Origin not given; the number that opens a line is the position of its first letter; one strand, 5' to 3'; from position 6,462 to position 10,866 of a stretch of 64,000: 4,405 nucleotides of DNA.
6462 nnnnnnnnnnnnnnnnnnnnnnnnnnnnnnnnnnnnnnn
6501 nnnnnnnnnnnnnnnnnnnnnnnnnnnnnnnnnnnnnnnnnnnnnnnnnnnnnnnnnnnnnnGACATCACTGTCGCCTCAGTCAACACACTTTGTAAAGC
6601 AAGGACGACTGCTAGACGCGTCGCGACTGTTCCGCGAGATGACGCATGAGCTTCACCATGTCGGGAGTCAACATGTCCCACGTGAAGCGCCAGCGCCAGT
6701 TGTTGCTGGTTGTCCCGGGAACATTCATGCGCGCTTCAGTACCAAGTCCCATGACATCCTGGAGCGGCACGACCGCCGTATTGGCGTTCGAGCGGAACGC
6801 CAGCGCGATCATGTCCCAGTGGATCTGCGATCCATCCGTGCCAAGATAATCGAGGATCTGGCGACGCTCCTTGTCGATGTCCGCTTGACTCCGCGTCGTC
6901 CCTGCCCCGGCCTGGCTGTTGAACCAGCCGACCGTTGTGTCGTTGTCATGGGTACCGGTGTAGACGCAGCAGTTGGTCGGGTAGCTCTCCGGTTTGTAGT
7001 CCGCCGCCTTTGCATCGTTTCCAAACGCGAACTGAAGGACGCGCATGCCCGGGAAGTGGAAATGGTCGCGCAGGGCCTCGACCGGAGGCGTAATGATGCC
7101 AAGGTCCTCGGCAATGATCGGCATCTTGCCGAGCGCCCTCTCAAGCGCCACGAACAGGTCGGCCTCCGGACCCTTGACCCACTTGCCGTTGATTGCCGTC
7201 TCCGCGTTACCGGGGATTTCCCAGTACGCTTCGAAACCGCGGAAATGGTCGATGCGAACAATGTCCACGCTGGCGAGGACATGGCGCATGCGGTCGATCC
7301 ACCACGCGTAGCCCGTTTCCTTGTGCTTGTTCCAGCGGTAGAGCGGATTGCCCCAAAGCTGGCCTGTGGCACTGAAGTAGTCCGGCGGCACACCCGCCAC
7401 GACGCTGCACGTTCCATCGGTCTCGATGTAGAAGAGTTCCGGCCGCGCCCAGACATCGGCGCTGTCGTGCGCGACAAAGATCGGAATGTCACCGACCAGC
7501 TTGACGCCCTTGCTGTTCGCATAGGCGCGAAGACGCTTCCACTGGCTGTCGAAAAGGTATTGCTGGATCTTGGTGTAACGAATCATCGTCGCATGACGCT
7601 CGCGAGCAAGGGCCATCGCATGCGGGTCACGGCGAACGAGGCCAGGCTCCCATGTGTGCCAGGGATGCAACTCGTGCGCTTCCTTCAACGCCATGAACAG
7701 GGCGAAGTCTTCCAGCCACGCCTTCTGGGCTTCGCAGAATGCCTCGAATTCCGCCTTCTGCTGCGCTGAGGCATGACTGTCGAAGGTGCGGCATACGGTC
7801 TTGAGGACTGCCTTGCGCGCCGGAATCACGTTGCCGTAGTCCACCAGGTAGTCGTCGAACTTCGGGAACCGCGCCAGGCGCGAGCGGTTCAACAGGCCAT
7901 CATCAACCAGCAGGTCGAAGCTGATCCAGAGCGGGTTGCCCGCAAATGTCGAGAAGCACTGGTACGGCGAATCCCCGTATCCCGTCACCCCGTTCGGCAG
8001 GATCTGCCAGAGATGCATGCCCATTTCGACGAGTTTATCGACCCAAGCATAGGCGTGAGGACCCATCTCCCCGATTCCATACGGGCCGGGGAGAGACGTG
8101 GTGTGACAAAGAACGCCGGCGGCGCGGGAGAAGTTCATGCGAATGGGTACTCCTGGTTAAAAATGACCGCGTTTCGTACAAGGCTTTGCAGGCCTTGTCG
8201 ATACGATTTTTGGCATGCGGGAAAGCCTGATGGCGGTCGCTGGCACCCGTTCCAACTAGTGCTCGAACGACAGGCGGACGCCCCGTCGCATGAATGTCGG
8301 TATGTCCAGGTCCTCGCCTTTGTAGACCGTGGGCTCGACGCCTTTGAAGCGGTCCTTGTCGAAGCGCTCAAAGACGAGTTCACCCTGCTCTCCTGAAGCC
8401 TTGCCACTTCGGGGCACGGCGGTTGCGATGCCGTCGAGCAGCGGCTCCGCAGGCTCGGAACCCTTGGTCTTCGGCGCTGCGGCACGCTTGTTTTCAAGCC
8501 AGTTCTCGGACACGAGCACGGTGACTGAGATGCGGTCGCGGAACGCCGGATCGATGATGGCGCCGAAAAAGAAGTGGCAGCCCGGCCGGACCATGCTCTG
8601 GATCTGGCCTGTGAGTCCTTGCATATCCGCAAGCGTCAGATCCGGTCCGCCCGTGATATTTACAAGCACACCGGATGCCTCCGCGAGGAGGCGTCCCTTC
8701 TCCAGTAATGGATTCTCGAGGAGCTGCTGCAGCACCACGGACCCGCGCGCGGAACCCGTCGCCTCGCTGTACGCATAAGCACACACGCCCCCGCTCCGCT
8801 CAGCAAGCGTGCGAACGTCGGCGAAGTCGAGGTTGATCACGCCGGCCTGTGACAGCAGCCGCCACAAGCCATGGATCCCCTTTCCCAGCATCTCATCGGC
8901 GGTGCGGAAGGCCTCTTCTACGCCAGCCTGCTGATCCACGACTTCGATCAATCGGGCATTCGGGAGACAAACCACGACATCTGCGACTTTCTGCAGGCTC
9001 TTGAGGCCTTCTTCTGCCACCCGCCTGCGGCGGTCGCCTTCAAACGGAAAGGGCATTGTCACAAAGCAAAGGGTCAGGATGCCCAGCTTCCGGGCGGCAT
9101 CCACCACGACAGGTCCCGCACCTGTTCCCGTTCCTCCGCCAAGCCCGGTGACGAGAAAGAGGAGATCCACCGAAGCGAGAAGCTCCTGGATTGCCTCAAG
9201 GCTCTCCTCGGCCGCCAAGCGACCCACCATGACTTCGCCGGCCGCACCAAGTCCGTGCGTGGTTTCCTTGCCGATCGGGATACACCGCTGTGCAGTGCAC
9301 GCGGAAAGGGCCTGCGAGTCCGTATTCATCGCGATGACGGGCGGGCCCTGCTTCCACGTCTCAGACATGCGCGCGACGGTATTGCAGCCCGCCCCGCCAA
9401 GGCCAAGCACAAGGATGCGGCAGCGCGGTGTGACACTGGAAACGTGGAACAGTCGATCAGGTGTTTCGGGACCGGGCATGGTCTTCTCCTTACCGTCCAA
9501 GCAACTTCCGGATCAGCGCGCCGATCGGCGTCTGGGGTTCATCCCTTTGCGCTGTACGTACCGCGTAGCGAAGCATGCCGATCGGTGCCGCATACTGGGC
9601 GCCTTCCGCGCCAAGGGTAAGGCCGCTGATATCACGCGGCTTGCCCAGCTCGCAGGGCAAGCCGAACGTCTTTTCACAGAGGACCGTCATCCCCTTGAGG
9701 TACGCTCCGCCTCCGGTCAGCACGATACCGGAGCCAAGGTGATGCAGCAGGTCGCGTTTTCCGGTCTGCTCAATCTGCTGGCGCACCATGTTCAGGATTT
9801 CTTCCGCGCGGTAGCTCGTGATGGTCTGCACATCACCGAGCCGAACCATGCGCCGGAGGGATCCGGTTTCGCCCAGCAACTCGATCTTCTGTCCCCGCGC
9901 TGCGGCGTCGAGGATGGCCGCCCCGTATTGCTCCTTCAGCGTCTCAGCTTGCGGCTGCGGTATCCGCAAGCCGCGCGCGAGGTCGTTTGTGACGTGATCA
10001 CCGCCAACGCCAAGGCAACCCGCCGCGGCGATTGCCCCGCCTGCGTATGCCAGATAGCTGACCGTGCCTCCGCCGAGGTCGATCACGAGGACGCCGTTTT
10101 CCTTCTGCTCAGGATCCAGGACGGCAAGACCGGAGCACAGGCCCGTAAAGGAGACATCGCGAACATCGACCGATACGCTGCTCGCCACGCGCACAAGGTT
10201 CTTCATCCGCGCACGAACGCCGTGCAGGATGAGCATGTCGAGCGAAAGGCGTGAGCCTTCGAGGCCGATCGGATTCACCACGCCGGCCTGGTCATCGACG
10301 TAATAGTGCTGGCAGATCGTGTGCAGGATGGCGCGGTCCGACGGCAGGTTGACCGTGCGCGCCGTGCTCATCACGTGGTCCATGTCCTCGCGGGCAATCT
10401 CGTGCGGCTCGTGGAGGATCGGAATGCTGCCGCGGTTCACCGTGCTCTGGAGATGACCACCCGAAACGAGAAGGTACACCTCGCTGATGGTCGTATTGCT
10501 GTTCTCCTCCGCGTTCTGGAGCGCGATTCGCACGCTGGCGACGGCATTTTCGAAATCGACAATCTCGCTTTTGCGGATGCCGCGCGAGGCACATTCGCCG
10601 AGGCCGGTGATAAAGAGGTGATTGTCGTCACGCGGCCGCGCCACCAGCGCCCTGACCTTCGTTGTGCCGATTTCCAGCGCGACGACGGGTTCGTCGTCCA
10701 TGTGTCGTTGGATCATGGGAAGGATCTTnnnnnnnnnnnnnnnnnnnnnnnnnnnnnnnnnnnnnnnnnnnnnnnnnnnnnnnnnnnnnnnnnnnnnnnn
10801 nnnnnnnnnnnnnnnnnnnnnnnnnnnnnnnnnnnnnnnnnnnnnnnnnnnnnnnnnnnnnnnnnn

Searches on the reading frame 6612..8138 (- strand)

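Call 88: search_protein_families(library=ncbifam, proteins=[window:6612-8138:-], max_evalue=1e-10)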
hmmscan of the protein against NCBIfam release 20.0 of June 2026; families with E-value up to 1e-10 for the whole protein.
window:6612-8138:- (508 aa): 9 families
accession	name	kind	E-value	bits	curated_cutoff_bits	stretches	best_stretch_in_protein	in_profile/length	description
NF011080.0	PRK14508.1-3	subfamily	4.6e-212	705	477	1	1-507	1-495/496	4-alpha-glucanotransferase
NF011079.0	PRK14508.1-2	subfamily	4.9e-165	549.9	555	1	4-502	9-498/506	4-alpha-glucanotransferase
NF011078.0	PRK14508.1-1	subfamily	4.5e-160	533.7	776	1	4-507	3-496/503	4-alpha-glucanotransferase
NF011083.0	PRK14510.1-2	equivalog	2.5e-159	532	1322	2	126-507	834-1184/1186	bifunctional glycogen debranching protein GlgX/4-alpha-glucanotransferase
TIGR00217.1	malQ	equivalog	1.7e-114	383.8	205.65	1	1-488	38-568/587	4-alpha-glucanotransferase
NF011081.0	PRK14508.1-4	equivalog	6.9e-88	295.3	556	1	20-489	40-508/529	4-alpha-glucanotransferase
NF011077.0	PRK14507.1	equivalog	1.6e-36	125.2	2148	1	96-407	276-590/1693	malto-oligosyltrehalose synthase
NF008274.0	PRK11052.1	equivalog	6.4e-32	110.9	806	1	98-409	249-561/695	4-alpha-glucanotransferase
NF011082.0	PRK14510.1-1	equivalog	9.6e-25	86.1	2511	1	98-408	978-1285/1410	bifunctional glycogen debranching protein GlgX/4-alpha-glucanotransferase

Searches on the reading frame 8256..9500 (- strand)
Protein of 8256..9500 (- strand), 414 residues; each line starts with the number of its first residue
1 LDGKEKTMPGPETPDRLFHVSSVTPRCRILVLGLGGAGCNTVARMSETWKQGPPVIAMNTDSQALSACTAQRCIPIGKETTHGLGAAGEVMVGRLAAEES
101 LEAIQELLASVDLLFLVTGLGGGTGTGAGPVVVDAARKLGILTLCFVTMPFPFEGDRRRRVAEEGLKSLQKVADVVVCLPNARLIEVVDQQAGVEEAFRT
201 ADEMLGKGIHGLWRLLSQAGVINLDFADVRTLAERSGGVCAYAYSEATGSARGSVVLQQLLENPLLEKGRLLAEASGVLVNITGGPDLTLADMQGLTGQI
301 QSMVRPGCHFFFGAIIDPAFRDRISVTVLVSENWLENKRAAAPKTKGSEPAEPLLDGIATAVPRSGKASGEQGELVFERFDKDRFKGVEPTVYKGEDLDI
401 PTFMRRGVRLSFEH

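Call 88: search_protein_families(library=ncbifam, proteins=[window:8256-9500:-], max_evalue=1e-10)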
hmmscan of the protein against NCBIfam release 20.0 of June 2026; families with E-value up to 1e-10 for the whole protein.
window:8256-9500:- (414 aa): 1 family
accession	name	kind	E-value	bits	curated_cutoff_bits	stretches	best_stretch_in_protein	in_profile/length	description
TIGR00065.1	ftsZ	equivalog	1.3e-89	301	295.2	1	21-332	12-323/353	cell division protein FtsZ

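Call 89: find_homologous_proteins(query=window:8256-9500:-, max_evalue=1e-30)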
Query window:8256-9500:- (414 aa): 7970 proteins with E <= 1e-30 among 8000 candidates; the best 120 are listed.
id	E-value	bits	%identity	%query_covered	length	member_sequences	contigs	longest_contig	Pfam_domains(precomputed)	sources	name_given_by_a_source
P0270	3.3e-267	904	100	98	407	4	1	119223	PF00091.32,PF12327.14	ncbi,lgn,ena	-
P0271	2.1e-183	628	69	98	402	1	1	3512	PF00091.32,PF12327.14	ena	-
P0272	1.8e-163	562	64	98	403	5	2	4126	PF00091.32,PF12327.14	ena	-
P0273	8.8e-161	553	63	98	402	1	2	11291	PF00091.32,PF12327.14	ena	-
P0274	1.2e-159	550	62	98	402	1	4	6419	PF00091.32,PF12327.14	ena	-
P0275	1.5e-159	549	59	98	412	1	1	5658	PF00091.32,PF12327.14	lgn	-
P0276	2.2e-157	542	63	98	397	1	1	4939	PF00091.32,PF12327.14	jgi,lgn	jgi:cell division protein FtsZ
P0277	9.7e-157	540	61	96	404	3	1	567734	PF00091.32,PF12327.14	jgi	-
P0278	1.0e-155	537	60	96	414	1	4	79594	PF00091.32,PF12327.14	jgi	jgi:cell division protein FtsZ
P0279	2.2e-155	536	61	98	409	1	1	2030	PF00091.32,PF12327.14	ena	-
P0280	5.1e-152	525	60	95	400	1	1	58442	PF00091.32,PF12327.14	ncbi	ncbi:MAG: cell division protein FtsZ [bacterium]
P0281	8.6e-151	521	58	98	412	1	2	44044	PF00091.32,PF12327.14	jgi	jgi:cell division protein FtsZ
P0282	5.9e-145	501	57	98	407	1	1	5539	PF00091.32,PF12327.14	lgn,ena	-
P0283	1.4e-144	500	58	98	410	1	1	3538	PF00091.32,PF12327.14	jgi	jgi:cell division protein FtsZ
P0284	5.0e-144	498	58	96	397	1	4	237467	PF00091.32,PF12327.14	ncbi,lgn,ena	-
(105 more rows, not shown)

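Call 90: list_cluster_members(proteins=[P0270])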
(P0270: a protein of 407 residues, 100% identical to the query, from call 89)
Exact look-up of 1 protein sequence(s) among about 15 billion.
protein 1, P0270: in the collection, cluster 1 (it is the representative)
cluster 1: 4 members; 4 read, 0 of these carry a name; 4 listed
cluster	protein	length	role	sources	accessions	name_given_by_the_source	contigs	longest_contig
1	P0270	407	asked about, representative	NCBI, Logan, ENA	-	-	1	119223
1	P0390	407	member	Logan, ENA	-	-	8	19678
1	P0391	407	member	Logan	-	-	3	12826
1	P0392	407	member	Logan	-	-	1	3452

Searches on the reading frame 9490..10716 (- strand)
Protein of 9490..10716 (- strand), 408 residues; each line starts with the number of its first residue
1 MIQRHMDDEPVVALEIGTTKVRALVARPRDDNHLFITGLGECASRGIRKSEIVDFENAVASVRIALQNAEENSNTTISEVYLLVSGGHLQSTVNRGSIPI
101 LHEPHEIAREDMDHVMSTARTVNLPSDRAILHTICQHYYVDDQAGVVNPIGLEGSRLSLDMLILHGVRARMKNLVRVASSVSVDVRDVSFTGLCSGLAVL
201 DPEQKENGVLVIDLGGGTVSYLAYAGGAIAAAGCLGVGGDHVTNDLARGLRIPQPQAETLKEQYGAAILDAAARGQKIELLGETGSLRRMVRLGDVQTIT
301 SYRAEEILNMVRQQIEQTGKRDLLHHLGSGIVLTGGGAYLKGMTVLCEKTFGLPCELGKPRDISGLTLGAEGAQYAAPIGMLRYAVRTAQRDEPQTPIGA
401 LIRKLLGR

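Call 88: search_protein_families(library=ncbifam, proteins=[window:9490-10716:-], max_evalue=1e-10)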
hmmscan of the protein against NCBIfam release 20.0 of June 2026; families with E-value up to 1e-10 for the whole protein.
window:9490-10716:- (408 aa): 5 families
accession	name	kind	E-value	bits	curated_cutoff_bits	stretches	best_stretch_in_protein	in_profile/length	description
TIGR01174.1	ftsA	equivalog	7.5e-97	324.7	175.85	1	11-384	2-371/371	cell division protein FtsA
NF007009.0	PRK09472.1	equivalog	1.3e-75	255.1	409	1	5-393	4-394/420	cell division protein FtsA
TIGR00904.1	mreB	subfamily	1.3e-12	47.5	365.75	1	202-358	145-311/334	MreB/Mrl family cell shape determining protein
NF010539.0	PRK13927.1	subfamily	4.9e-11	42.1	293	0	204-357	148-310/339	rod shape-determining protein MreB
NF010540.1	PRK13929.1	exception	5.7e-11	42.1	515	0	209-358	152-309/334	rod-share determining protein MreBH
